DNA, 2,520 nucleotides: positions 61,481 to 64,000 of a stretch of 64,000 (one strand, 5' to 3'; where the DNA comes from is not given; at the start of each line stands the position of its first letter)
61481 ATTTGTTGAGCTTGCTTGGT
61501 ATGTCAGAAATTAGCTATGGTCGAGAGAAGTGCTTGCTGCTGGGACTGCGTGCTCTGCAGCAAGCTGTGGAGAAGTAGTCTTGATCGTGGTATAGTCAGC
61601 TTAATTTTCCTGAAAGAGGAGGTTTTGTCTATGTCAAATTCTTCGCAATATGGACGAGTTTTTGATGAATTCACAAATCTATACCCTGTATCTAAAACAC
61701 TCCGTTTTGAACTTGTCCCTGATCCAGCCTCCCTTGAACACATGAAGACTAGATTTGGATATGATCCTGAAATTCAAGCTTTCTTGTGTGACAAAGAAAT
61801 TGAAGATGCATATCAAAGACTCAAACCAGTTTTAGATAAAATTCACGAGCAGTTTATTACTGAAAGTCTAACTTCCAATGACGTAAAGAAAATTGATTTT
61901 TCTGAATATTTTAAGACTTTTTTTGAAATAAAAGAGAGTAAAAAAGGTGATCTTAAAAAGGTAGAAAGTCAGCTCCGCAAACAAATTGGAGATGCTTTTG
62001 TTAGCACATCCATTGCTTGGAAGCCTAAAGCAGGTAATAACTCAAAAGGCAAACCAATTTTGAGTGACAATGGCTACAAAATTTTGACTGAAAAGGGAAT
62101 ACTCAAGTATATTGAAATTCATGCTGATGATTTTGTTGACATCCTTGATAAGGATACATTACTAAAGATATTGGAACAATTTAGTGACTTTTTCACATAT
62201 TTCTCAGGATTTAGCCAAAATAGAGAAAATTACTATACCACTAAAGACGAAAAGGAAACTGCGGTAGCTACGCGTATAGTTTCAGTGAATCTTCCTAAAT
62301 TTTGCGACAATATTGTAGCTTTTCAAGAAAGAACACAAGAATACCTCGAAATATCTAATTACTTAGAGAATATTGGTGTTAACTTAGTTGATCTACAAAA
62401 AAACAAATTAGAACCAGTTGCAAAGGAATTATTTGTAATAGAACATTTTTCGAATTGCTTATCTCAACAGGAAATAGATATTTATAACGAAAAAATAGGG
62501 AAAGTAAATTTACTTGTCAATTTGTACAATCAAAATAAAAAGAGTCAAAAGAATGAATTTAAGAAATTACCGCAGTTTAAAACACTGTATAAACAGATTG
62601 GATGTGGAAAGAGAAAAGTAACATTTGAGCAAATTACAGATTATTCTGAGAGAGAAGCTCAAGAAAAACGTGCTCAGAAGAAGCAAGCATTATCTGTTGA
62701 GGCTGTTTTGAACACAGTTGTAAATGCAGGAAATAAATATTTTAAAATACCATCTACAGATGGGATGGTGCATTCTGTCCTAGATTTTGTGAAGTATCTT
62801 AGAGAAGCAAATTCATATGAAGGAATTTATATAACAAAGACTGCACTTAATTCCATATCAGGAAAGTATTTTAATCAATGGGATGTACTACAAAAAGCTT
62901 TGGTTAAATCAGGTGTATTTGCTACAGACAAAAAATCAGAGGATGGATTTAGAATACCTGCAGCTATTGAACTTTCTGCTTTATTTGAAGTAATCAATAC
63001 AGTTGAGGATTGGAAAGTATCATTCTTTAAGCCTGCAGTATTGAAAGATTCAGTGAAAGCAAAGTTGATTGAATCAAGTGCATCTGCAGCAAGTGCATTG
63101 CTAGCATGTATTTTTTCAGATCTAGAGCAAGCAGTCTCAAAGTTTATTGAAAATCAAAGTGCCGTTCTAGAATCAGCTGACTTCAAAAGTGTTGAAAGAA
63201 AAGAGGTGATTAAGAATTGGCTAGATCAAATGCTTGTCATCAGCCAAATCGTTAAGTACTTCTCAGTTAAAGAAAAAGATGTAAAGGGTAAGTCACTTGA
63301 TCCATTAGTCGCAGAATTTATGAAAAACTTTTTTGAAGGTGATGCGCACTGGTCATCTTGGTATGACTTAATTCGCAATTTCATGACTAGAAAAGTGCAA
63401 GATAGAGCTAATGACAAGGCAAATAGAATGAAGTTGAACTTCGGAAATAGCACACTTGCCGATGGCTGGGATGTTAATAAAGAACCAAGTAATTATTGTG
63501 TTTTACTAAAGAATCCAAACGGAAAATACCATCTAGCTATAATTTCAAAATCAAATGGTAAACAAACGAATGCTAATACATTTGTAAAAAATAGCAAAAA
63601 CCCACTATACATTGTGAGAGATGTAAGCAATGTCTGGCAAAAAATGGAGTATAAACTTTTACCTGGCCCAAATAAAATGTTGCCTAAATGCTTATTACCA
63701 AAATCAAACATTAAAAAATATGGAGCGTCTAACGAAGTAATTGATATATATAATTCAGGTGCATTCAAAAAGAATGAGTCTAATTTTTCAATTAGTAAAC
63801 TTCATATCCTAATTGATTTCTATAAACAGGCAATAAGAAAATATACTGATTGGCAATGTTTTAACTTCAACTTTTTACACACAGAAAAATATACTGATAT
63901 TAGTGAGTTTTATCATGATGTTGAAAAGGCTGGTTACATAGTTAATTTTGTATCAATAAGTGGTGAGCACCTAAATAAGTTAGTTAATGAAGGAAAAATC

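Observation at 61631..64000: Unterminated ORF at the window edge encodes a Cas12a (Cpf1) effector directly downstream of the suf operon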

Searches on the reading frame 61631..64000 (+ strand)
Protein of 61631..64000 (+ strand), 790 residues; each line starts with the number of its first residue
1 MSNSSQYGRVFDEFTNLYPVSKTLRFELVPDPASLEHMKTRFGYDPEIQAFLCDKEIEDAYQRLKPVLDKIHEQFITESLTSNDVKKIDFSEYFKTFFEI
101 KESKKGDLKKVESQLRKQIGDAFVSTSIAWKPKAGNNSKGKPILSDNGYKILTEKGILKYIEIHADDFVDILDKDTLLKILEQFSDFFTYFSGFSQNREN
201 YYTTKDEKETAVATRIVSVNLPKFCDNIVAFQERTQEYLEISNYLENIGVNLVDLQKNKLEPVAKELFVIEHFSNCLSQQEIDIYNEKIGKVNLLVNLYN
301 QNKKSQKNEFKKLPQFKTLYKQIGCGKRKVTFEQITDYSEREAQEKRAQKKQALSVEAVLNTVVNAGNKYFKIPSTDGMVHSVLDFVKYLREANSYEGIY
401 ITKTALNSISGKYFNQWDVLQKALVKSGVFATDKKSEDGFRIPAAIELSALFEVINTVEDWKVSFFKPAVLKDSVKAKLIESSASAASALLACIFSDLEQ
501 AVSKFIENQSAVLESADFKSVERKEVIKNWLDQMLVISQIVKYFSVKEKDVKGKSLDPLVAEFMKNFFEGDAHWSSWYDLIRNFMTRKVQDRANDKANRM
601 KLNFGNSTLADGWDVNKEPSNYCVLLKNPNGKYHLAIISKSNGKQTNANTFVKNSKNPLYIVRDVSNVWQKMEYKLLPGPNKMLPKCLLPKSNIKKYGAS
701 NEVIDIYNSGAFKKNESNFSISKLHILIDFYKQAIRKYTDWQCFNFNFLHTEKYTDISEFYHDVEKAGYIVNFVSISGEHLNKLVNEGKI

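Call 4: search_protein_families(library=pfam, proteins=[window:61631-64000:+], max_evalue=0.01)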
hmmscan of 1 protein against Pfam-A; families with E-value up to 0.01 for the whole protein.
window:61631-64000:+ (790 aa): 3 families
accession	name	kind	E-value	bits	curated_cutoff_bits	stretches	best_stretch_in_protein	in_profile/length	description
PF18501.6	REC1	-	3.2e-36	126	37.4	1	62-323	1-250/250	Alpha helical recognition lobe domain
PF22222.1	Cpf1_PI-like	-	6e-31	107.4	27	1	678-769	1-91/91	CRISPR-associated endonuclease Cpf1 PI domain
PF21918.1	cas_Cpf1_2nd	-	1.1e-06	29.2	27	1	380-550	23-192/225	CRISPR-associated endonuclease Cpf1 REC2 domain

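Call 5: search_protein_families(library=ncbifam, proteins=[window:61631-64000:+], max_evalue=0.01)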
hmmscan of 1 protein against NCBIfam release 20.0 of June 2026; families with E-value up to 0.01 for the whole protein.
window:61631-64000:+ (790 aa): 1 family
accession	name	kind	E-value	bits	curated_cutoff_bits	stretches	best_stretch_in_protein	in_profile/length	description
TIGR04330.1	cas_Cpf1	equivalog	2.2e-106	357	300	1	11-790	1-734/1288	type V CRISPR-associated protein Cas12a/Cpf1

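Call 6: search_solved_structures(query=window:61631-64000:+, max_evalue=0.001, show_alignments=1)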
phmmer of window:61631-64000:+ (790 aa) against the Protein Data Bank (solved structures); distinct sequences matched with E-value up to 0.001: 27.
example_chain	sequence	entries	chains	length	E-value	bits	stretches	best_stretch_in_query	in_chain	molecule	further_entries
8qwd_A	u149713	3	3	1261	1.3e-74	255.2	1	9-790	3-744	ReChb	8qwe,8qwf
6iv6_A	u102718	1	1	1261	8e-69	236.1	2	559-789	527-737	nuclease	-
8h9d_A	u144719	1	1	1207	3e-66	227.5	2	524-787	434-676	Cas12A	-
8h9d_B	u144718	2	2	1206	3.2e-66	227.5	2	524-787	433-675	Cas12A | Lb2Cas12a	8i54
9mkt_A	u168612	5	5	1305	4.1e-56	194.1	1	7-790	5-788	CRISPR-associated endonuclease Cas12a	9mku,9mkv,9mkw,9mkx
5nfv_A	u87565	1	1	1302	7.9e-56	193.1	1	9-790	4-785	CRISPR-associated endonuclease Cpf1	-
5ng6_A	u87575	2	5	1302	8.1e-56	193.1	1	9-790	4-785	CRISPR-associated endonuclease Cpf1 | CRISPR-associated endonuclease Cas12a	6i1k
6i1l_A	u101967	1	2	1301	9.3e-56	192.9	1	9-790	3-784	CRISPR-associated endonuclease Cas12a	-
8y0b_A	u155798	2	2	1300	1.4e-55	192.3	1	10-790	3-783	CRISPR-associated endonuclease Cas12a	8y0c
6gtc_A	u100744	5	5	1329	1.6e-55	192.1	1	10-790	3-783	CRISPR-associated endonuclease Cas12a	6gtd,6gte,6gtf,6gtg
5mga_A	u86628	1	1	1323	1.8e-55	191.9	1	10-790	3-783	CRISPR-associated endonuclease Cpf1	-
6p7m_A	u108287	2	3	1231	1.6e-49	172.3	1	11-790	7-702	Cas12a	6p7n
6nm9_B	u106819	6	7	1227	1.8e-49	172.1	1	12-790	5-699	Cpf1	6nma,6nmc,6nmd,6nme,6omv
5xus_A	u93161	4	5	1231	1.9e-49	172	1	11-790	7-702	LbCpf1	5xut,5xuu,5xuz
6kl9_A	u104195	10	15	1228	2.1e-49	171.9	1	12-790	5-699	LbCas12a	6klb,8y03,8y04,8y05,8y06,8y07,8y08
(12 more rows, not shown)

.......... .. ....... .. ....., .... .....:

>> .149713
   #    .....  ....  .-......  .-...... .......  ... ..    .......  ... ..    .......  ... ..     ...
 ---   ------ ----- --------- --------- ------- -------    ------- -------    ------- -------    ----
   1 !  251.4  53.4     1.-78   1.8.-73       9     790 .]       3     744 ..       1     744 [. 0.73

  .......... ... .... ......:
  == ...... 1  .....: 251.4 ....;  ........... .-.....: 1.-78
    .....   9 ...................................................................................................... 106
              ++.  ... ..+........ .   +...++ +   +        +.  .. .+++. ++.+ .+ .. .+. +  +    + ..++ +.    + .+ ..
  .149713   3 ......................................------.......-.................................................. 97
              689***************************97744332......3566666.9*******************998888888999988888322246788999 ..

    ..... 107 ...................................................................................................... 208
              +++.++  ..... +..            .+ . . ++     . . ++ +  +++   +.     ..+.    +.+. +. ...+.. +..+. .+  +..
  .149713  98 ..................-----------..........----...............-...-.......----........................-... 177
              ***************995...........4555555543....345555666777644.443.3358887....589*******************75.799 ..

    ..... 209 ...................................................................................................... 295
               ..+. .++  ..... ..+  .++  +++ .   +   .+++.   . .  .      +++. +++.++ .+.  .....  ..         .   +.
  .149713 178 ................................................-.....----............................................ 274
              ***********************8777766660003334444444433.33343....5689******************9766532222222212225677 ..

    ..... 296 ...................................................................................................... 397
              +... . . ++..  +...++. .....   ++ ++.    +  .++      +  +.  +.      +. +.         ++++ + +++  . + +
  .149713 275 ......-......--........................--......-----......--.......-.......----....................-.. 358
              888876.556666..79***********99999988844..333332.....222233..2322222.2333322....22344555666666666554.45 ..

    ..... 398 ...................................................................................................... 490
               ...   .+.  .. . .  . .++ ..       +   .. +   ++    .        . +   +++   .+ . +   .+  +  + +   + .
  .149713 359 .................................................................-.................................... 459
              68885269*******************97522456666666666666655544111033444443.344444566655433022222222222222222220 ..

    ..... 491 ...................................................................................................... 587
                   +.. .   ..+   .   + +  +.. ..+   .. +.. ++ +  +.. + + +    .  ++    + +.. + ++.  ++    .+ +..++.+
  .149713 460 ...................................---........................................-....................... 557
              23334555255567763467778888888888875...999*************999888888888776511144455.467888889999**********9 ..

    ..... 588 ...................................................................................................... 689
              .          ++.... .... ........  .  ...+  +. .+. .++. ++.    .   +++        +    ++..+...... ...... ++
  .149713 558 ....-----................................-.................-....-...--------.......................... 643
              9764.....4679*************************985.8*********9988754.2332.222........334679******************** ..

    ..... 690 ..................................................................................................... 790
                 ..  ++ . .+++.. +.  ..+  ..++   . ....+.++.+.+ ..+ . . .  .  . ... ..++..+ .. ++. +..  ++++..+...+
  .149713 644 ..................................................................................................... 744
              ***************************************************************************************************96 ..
